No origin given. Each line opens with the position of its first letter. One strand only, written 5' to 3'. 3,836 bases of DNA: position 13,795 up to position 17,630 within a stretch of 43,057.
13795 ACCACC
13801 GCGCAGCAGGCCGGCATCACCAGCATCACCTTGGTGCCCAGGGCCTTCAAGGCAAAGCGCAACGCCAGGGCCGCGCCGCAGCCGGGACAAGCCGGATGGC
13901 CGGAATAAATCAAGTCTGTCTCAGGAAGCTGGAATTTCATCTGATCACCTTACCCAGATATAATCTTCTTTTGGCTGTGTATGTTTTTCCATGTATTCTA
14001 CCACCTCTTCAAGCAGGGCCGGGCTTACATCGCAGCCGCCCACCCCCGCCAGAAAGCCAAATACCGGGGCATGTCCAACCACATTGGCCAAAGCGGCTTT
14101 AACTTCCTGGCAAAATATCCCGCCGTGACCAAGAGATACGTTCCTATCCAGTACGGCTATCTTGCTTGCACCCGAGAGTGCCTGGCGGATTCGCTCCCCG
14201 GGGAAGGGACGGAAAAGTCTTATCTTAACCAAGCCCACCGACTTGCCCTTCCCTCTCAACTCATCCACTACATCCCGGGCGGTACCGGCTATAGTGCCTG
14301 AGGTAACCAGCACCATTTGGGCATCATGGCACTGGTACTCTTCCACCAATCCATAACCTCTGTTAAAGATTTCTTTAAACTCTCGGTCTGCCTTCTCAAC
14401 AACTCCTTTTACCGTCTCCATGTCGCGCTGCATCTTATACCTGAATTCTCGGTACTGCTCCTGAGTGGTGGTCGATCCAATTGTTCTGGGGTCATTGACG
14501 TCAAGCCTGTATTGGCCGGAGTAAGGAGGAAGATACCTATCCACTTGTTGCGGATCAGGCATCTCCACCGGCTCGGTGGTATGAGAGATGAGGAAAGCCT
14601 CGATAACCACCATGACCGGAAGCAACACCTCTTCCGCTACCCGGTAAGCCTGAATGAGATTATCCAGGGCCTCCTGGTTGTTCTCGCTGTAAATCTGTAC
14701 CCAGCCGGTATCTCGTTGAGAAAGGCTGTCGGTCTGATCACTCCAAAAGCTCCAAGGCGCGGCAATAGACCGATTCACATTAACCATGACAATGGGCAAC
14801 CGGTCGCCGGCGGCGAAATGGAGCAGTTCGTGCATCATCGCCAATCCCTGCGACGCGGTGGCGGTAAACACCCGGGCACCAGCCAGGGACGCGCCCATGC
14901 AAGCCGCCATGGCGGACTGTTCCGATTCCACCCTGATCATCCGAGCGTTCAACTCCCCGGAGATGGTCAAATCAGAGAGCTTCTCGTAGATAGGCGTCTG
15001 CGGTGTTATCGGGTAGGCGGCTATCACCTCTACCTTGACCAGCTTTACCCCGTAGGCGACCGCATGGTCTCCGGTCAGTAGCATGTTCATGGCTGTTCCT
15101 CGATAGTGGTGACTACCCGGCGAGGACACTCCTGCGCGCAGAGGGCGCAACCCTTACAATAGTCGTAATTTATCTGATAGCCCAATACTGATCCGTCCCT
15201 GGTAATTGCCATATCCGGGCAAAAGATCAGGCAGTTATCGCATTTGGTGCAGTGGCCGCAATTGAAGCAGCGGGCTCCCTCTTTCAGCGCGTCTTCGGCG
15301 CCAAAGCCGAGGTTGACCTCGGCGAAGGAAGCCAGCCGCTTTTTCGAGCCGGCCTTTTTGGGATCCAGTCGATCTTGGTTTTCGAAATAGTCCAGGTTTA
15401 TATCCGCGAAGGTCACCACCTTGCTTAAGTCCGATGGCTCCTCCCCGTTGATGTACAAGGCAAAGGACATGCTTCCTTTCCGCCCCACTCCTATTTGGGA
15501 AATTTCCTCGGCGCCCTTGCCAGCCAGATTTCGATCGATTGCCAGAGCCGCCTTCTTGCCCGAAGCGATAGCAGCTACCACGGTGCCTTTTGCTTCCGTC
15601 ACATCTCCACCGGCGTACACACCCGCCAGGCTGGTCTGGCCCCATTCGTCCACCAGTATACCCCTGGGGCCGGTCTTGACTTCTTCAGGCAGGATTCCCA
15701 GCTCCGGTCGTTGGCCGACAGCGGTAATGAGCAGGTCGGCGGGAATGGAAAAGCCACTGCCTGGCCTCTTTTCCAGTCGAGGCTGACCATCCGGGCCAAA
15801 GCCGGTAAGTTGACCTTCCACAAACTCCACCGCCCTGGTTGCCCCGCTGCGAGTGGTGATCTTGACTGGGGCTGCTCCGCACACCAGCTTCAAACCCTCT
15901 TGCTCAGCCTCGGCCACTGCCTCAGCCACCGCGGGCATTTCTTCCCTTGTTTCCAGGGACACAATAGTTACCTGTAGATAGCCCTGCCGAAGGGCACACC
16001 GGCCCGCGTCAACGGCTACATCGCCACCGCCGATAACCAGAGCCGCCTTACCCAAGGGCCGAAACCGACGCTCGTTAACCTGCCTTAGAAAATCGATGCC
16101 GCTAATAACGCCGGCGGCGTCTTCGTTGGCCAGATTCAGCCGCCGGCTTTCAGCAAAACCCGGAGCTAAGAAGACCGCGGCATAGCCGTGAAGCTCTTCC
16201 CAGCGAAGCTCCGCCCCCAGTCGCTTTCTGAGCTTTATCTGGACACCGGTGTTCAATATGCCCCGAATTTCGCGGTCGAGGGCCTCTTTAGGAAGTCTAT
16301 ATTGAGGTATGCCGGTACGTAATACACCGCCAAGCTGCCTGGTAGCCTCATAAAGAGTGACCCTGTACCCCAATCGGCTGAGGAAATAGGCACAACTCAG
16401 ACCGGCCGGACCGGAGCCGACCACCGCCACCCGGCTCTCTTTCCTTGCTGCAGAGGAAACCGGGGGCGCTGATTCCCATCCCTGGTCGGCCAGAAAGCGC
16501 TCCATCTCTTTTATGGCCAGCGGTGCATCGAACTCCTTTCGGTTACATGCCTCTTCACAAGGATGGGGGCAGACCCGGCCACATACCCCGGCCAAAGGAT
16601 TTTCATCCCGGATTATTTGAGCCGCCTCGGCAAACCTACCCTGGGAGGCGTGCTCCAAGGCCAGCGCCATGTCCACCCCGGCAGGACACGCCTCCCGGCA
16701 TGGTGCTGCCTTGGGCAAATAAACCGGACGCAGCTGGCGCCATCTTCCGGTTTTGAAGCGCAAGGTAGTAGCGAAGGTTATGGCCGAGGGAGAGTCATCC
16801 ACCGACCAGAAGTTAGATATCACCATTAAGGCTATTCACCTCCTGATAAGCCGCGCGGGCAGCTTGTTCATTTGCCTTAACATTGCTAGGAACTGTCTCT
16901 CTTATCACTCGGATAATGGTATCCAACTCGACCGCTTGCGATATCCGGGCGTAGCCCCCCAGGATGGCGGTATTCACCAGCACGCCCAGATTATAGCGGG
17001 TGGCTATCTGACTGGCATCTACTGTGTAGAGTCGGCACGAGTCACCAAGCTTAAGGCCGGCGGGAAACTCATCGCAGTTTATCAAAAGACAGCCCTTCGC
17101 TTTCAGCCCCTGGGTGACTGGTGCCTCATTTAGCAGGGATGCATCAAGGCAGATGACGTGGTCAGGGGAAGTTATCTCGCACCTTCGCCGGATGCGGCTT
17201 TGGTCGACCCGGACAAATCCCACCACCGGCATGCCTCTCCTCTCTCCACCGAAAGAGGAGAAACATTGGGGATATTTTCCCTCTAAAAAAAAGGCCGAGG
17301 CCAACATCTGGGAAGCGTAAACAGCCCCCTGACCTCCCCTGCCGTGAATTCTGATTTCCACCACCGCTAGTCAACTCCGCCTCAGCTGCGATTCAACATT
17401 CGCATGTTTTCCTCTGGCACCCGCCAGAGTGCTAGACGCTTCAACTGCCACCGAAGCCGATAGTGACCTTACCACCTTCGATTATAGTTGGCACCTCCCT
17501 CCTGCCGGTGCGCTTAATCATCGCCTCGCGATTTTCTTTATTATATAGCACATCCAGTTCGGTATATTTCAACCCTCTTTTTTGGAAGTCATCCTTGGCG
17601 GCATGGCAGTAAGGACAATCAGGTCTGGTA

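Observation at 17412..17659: Glutaredoxin-like gene probably reads its UGA as selenocysteine (C-terminal U-x-x-stop), with a SECIS-like hairpin exactly 11 nt downstream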

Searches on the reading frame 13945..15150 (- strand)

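Call 10: search_protein_families(library=pfam, proteins=[window:13945-15150:-], max_evalue=0.00001)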
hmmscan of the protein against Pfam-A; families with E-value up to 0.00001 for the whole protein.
window:13945-15150:- (401 aa): 2 families
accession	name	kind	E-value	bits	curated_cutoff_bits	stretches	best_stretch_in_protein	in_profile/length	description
PF01855.24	POR_N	-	2.6e-72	243.7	27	1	34-254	2-229/231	Pyruvate flavodoxin/ferredoxin oxidoreductase, thiamine diP-bdg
PF17147.9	PFOR_II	-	1.7e-27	96.2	27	1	277-377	1-99/102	Pyruvate:ferredoxin oxidoreductase core domain II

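Call 46: search_protein_families(library=ncbifam, proteins=[window:13945-15150:-], max_evalue=0.000001)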
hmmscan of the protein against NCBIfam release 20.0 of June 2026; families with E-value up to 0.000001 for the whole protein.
window:13945-15150:- (401 aa): 13 families
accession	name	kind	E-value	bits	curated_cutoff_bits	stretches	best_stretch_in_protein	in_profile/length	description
NF040682.1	PorA_Arch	equivalog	6.8e-143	476.2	550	1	24-398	5-383/387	pyruvate synthase subunit PorA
NF006232.0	PRK08366.1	equivalog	4e-121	404.3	646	1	22-389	7-376/394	2-ketoisovalerate ferredoxin oxidoreductase subunit alpha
NF006233.0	PRK08367.1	equivalog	5.2e-119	397.6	625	1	21-392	3-377/394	pyruvate ferredoxin oxidoreductase subunit alpha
NF007201.0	PRK09622.1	equivalog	1.5e-85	287.5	590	1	26-391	14-382/405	2-oxoacid:ferredoxin oxidoreductase subunit alpha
NF045764.1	PhenlGlyoxDHPadG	equivalog_domain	9.3e-85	284.5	700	1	24-391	4-383/398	NADH-dependent phenylglyoxylate dehydrogenase subunit alpha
NF045791.1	OxalOxredalpha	equivalog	2.8e-80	270.3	500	1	23-376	5-364/395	oxalate oxidoreductase subunit alpha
TIGR02176.1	pyruv_ox_red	equivalog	4.2e-48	164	911.35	1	25-395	4-385/1167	pyruvate:ferredoxin (flavodoxin) oxidoreductase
NF006412.0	PRK08659.1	equivalog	1.4e-43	149.5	411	1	22-338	5-336/378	2-oxoacid:acceptor oxidoreductase subunit alpha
NF005507.0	PRK07119.1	subfamily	2e-39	135.4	399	1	22-356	4-321/352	3-methyl-2-oxobutanoate dehydrogenase subunit VorB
TIGR03710.1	OAFO_sf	subfamily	1.6e-36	126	482.75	1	20-338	191-524/561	2-oxoacid:acceptor oxidoreductase subunit alpha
NF007206.0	PRK09627.1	equivalog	1.2e-26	93.5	579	1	23-351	4-344/375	2-oxoglutarate synthase subunit alpha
NF041170.1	Oxoac_fdxalpha_Archa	equivalog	1.9e-26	92.6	800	2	18-203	231-430/636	2-oxoacid:ferredoxin oxidoreductase subunit alpha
TIGR03336.1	IOR_alpha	equivalog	8.5e-13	47.5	650.9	1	22-335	2-286/595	indolepyruvate ferredoxin oxidoreductase subunit alpha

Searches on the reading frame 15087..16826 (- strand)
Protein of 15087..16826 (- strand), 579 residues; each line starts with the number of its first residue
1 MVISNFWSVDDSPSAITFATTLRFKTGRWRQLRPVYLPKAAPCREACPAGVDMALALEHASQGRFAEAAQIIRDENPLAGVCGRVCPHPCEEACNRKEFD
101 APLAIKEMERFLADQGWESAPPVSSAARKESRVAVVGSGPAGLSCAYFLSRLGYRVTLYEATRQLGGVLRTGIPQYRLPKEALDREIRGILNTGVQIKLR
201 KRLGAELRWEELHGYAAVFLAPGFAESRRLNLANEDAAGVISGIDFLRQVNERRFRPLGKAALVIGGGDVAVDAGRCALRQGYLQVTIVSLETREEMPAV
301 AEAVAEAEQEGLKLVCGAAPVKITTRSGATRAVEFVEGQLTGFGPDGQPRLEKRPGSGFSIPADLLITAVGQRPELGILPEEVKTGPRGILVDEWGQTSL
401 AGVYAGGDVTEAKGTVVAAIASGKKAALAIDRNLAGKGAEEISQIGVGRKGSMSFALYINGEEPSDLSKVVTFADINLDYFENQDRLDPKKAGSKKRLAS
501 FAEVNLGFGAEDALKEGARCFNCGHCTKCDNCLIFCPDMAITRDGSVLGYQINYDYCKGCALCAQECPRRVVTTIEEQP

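Call 10: search_protein_families(library=pfam, proteins=[window:15087-16826:-], max_evalue=0.00001)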
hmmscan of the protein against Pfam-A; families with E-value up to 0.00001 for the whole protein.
window:15087-16826:- (579 aa): 6 families
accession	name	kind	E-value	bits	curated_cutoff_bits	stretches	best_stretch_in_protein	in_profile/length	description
PF07992.20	Pyr_redox_2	-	1.4e-32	113.8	26.1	1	132-423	2-291/291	Pyridine nucleotide-disulphide oxidoreductase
PF14691.11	Fer4_20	-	1e-20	74.1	25.8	1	39-118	28-110/113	Dihydroprymidine dehydrogenase domain II, 4Fe-4S cluster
PF13450.12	NAD_binding_8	-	6.7e-11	42.8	21.9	1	135-172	1-38/68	NAD(P)-binding Rossmann-like domain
PF00070.33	Pyr_redox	-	2.2e-10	41.3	22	0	132-166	1-35/82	Pyridine nucleotide-disulphide oxidoreductase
PF01266.30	DAO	-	2.6e-06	27.6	27.9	1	132-198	1-58/353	FAD dependent oxidoreductase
PF12831.13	FAD_oxidored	-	4.5e-06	26.6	27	0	133-184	2-53/416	FAD dependent oxidoreductase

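Call 46: search_protein_families(library=ncbifam, proteins=[window:15087-16826:-], max_evalue=0.000001)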
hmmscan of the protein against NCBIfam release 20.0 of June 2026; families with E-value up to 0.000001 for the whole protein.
window:15087-16826:- (579 aa): 42 families (the best 25 are shown)
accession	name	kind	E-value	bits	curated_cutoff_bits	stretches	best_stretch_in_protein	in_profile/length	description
NF009410.0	PRK12771.1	subfamily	8e-150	500.1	516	1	21-576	28-564/566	NAD(P)-binding protein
NF009454.0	PRK12814.1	equivalog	3.7e-98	329.6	916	1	41-533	102-581/657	putative NADPH-dependent glutamate synthase small subunit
NF010590.0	PRK13984.1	equivalog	1.2e-87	294.6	946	1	43-436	198-608/611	putative oxidoreductase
NF009414.0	PRK12778.1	equivalog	4e-84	283.3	1103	1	40-435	336-750/752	bifunctional dihydroorotate dehydrogenase B NAD binding subunit/NADPH-dependent glutamate synthase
TIGR01316.1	gltA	equivalog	4.1e-82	276.4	471.75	1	39-432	34-447/449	NADPH-dependent glutamate synthase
TIGR03315.1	Se_ygfK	equivalog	4.5e-76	256.1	835.3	1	34-568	438-934/1012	putative selenate reductase subunit YgfK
TIGR01318.1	gltD_gamma_fam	subfamily_domain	1.6e-68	231.4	482.95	1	41-430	48-461/467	glutamate synthase, small subunit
NF009408.0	PRK12769.1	equivalog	1.3e-64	218.5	1003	1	40-435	233-652/659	formate-dependent uric acid utilization protein AegA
NF009413.0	PRK12775.1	equivalog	7.5e-59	199.5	1895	1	43-435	341-755/1006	putative trifunctional 2-polyprenylphenol hydroxylase/glutamate synthase subunit beta/ferritin domain-containing protein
NF009451.0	PRK12809.1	equivalog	7.2e-56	189.7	1154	1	31-428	207-628/639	formate-dependent uric acid utilization protein YgfT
TIGR01317.1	GOGAT_sm_gam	subfamily_domain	7e-54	183.5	447.7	1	62-437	73-481/485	glutamate synthase small subunit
NF009415.0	PRK12779.1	equivalog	1.3e-49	169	1519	1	43-436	210-628/944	putative bifunctional glutamate synthase subunit beta/2-polyprenylphenol hydroxylase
NF045663.1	diclust_near_Sec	equivalog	9.3e-46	156.3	530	1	40-226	17-201/759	pyridine nucleotide-disulfide oxidoreductase/dicluster-binding protein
NF009409.0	PRK12770.1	subfamily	4.7e-45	154.2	343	1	126-440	14-356/360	putative glutamate synthase subunit beta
NF040684.1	PorD_Arch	equivalog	6.9e-19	67.7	120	1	522-577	30-84/85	pyruvate synthase subunit PorD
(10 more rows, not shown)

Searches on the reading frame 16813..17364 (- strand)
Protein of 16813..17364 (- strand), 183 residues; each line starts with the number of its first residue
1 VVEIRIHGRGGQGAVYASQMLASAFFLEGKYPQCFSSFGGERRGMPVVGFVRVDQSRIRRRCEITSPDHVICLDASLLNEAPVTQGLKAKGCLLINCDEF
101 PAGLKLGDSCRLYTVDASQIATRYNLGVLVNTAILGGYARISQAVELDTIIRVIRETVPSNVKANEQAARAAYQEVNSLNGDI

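Call 10: search_protein_families(library=pfam, proteins=[window:16813-17364:-], max_evalue=0.00001)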
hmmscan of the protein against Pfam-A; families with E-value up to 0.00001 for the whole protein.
window:16813-17364:- (183 aa): 1 family
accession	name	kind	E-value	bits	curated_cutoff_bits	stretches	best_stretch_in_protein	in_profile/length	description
PF01558.24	POR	-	3.5e-32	112.4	27.4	1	10-174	1-173/173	Pyruvate ferredoxin/flavodoxin oxidoreductase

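Call 46: search_protein_families(library=ncbifam, proteins=[window:16813-17364:-], max_evalue=0.000001)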
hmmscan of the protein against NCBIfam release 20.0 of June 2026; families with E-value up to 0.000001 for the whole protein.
window:16813-17364:- (183 aa): 12 families
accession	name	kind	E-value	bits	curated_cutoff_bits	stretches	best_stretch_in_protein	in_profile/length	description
NF006321.0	PRK08534.1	equivalog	4.1e-52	176.5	225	1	1-177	1-178/181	pyruvate ferredoxin oxidoreductase subunit gamma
NF040683.1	PorC_Meth_Thtga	equivalog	1.3e-51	174.9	270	1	1-178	1-175/177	pyruvate synthase subunit PorC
TIGR02175.1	PorC_KorC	subfamily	2.5e-51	174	81.1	1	1-177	1-176/177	2-oxoacid:acceptor oxidoreductase, gamma subunit, pyruvate/2-ketoisovalerate family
NF010632.0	PRK14029.1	equivalog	3.3e-40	137.7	335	1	1-175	1-179/185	pyruvate/ketoisovalerate ferredoxin oxidoreductase subunit gamma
NF045762.1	PhenlGlyoxDHPadE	equivalog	2.7e-38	131.7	300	1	1-176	1-179/187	NADH-dependent phenylglyoxylate dehydrogenase subunit gamma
NF004497.0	PRK05844.1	equivalog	4.9e-21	75.2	243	1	1-177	1-186/186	pyruvate flavodoxin oxidoreductase subunit gamma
NF006323.0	PRK08537.1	equivalog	7.4e-12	45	235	1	3-170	4-172/181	2-oxoacid:ferredoxin oxidoreductase subunit gamma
TIGR03710.1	OAFO_sf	subfamily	3.2e-11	42.5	482.75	1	2-178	2-175/561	2-oxoacid:acceptor oxidoreductase subunit alpha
TIGR02176.1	pyruv_ox_red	equivalog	1.9e-10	39.3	911.35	1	29-159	442-583/1167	pyruvate:ferredoxin (flavodoxin) oxidoreductase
NF005325.0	PRK06853.1-5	equivalog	1.5e-08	34.6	230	0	3-99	5-99/192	indolepyruvate oxidoreductase subunit beta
NF045790.1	OxalOxreddelta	equivalog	7.1e-08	32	230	1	20-177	34-204/316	oxalate oxidoreductase subunit delta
NF005322.0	PRK06853.1-2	equivalog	4.6e-07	29.8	237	0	2-172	6-189/197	indolepyruvate oxidoreductase subunit beta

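Call 60: list_cluster_members(proteins=[window:17444-17653:-, window:16813-17364:-, window:25638-26576:+, P0091, P0021])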
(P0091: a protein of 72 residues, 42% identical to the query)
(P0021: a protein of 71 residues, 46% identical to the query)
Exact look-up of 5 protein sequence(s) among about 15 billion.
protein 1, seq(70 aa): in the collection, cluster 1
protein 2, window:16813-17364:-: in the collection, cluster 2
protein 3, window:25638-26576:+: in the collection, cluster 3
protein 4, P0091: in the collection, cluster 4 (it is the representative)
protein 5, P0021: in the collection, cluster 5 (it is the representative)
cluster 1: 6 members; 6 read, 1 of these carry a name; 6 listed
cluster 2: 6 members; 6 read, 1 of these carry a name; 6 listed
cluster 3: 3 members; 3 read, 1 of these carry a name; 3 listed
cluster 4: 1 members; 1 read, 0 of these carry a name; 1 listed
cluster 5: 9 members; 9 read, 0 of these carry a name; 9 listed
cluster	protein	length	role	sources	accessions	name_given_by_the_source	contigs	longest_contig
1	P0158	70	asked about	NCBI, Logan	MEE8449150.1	MAG: Uxx-star family glutaredoxin-like (seleno)protein [Thermodesulfobacteriota bacterium]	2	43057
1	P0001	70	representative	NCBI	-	-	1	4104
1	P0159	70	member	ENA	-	-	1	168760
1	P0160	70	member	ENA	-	-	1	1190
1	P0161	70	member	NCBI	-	-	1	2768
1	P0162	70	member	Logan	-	-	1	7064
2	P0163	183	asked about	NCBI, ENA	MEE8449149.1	MAG: 2-oxoacid:acceptor oxidoreductase family protein [Thermodesulfobacteriota bacterium]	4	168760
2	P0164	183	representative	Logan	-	-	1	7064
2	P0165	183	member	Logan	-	-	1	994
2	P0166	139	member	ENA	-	-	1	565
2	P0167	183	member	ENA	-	-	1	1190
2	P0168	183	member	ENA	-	-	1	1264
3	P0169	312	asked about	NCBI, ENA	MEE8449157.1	MAG: 16S rRNA (cytosine(1402)-N(4))-methyltransferase RsmH [Thermodesulfobacteriota ...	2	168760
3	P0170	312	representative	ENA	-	-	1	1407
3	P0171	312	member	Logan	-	-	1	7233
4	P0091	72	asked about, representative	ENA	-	-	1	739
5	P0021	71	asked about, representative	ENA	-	-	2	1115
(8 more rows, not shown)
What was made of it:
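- GenBank names this product "Uxx-star family glutaredoxin-like (seleno)protein [Thermodesulfobacteriota bacterium]" (call 60). The deposited GenBank product is 70 aa (call 60).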

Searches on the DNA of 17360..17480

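Call 47: search_rna_families(source=window, start=17360, end=17480, threshold=evalue, max_evalue=10, show_alignments=3)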
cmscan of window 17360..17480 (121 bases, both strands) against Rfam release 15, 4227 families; matches with E-value up to 10: 1.
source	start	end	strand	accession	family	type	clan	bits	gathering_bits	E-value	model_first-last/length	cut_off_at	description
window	17360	17373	-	RF01381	HIV-1_SL3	Cis-reg;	-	10.6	33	8.4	1-14/23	3'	HIV-1 stem-loop 3 Psi packaging signal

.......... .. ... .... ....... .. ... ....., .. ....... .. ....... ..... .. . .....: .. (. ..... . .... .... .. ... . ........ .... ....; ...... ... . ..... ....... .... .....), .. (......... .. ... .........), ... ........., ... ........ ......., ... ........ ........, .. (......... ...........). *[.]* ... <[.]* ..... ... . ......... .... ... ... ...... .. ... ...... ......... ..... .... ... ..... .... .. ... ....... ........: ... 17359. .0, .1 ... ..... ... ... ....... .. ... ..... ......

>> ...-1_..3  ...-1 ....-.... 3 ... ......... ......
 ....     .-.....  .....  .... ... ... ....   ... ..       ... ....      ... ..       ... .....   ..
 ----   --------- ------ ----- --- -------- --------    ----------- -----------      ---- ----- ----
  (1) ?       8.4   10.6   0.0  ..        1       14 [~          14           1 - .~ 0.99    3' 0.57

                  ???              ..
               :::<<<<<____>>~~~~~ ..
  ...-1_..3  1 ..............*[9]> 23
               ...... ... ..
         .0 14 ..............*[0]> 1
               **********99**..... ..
